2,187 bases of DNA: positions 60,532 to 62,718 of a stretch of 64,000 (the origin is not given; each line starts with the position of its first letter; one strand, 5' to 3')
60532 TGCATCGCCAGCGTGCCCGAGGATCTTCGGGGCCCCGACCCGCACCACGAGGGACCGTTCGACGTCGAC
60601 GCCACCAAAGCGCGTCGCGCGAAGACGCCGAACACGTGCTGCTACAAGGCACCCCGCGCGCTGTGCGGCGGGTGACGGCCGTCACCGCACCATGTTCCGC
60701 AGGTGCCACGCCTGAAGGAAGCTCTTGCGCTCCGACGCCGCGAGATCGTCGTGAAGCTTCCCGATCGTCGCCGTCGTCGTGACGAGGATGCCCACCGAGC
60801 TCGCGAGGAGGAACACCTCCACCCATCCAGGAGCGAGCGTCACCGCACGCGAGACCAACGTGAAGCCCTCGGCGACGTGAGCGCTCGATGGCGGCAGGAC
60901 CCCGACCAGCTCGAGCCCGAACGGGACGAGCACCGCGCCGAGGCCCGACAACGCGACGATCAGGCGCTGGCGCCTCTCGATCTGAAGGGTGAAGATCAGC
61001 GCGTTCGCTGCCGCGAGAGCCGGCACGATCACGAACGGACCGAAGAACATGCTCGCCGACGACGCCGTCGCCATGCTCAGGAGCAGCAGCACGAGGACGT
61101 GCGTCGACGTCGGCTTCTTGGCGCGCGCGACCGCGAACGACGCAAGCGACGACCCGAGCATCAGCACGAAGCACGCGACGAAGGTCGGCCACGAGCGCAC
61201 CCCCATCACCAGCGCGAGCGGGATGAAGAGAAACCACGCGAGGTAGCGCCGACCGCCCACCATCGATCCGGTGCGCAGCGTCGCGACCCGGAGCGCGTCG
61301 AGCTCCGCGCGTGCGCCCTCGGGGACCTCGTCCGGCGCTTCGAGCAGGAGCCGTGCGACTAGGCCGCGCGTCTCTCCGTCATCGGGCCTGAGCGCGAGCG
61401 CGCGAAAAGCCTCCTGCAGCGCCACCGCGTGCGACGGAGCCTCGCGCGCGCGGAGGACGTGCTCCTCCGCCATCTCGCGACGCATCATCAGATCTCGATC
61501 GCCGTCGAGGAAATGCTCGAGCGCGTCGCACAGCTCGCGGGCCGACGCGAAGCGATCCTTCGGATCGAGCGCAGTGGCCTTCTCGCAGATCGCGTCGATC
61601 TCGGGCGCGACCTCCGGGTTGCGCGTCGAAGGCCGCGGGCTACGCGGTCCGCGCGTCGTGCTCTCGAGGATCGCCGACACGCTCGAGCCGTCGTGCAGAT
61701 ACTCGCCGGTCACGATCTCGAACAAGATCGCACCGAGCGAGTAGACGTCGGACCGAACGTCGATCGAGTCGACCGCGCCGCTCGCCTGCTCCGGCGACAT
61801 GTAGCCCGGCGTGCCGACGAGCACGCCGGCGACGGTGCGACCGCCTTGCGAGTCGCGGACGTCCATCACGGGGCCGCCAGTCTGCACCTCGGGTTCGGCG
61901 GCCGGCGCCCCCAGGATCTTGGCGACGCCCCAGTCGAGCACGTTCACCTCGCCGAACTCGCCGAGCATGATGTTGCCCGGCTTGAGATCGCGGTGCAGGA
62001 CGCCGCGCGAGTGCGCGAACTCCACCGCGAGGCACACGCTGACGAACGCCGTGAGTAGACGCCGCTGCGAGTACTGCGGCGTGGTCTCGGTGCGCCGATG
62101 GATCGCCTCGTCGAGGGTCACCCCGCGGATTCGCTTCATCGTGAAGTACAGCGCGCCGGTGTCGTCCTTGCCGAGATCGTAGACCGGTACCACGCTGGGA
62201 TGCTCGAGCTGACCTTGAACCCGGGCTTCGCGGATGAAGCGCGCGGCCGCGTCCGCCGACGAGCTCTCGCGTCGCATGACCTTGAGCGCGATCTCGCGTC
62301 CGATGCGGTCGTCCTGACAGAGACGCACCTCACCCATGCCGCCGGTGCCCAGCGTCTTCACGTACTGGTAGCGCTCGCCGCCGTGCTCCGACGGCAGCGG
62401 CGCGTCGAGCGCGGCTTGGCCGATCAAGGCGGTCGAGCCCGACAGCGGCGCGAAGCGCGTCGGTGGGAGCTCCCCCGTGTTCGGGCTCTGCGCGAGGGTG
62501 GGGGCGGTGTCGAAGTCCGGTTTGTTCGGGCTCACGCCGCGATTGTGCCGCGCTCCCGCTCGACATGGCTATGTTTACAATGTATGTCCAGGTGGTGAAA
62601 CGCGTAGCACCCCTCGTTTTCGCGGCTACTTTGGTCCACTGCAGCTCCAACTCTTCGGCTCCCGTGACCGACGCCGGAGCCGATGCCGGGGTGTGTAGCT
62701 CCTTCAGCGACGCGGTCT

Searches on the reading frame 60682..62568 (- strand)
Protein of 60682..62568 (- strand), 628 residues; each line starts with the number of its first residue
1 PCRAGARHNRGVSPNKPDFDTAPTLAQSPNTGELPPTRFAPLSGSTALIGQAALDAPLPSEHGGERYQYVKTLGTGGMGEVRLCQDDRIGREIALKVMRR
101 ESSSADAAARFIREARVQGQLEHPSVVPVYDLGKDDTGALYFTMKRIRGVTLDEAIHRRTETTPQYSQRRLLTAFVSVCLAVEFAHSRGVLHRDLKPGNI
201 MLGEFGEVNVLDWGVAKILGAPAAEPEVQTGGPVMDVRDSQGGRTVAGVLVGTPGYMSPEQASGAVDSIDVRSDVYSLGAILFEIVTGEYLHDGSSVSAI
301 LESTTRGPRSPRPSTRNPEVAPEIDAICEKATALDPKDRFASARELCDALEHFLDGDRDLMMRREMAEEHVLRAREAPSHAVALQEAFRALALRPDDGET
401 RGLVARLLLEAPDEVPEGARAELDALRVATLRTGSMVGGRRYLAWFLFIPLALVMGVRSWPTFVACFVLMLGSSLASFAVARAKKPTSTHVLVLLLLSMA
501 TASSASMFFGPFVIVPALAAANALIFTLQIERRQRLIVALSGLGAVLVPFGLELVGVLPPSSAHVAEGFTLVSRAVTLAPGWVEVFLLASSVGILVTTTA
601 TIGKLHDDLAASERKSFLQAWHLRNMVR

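Call 83: search_protein_families(library=pfam, proteins=[window:60682-62568:-], max_evalue=0.0001)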
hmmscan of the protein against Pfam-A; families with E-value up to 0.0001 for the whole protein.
window:60682-62568:- (628 aa): 3 families
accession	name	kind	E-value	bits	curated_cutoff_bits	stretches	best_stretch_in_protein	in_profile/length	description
PF00069.31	Pkinase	-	7.3e-39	134.2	31.7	1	67-346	1-257/263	Protein kinase domain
PF07714.23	PK_Tyr_Ser-Thr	-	7.9e-24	84.8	23.1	2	69-219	3-152/258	Protein tyrosine and serine/threonine kinase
PF03109.22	ABC1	-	5.6e-05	22.8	22.9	1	133-217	136-215/244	ABC1 atypical kinase-like domain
